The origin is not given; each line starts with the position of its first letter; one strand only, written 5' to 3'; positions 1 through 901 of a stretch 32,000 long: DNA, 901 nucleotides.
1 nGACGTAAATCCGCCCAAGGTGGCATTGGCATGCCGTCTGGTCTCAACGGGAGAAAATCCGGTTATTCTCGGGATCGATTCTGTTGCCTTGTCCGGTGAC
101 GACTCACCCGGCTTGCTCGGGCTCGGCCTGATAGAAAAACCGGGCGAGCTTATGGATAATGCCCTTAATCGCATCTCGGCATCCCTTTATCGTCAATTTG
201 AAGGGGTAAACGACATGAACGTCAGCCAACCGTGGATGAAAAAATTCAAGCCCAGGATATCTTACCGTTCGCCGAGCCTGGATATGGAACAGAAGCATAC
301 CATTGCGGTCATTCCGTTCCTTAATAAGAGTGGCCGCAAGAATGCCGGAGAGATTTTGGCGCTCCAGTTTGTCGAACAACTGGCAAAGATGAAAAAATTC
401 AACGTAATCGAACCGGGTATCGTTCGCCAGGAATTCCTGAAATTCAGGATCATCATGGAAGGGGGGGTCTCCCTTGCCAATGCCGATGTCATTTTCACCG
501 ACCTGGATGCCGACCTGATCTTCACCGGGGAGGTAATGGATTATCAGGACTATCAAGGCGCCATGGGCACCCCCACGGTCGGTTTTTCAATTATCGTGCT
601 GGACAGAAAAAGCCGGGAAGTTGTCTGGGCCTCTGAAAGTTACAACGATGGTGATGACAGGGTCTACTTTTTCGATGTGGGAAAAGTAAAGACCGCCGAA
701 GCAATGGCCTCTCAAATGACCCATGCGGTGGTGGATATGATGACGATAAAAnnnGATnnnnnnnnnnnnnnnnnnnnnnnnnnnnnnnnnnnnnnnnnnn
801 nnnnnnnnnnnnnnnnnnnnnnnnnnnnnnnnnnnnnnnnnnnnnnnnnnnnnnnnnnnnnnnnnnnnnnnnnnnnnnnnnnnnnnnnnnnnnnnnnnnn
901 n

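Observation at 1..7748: Porin-less envelope operon around two giant multihaem cytochromes, 3.3 kb from an OmcS-family gene: candidate cytochrome-nanowire biogenesis/secretion system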

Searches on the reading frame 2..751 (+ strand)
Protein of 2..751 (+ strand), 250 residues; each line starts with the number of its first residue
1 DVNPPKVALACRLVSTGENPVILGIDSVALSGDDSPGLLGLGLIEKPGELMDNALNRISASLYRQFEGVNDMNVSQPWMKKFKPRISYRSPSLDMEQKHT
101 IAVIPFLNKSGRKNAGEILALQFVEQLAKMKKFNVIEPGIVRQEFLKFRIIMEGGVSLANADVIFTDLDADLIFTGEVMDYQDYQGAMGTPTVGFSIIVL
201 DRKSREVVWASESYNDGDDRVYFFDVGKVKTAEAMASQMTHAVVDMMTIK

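Call 5: search_protein_families(library=pfam, proteins=[window:2-751:+], max_evalue=0.01)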
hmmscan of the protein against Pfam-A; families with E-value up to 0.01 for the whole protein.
window:2-751:+ (250 aa): 0 families

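Call 89: search_protein_families(library=ncbifam, proteins=[window:2-751:+], max_evalue=0.001)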
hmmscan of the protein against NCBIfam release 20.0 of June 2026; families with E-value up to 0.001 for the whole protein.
window:2-751:+ (250 aa): 0 families
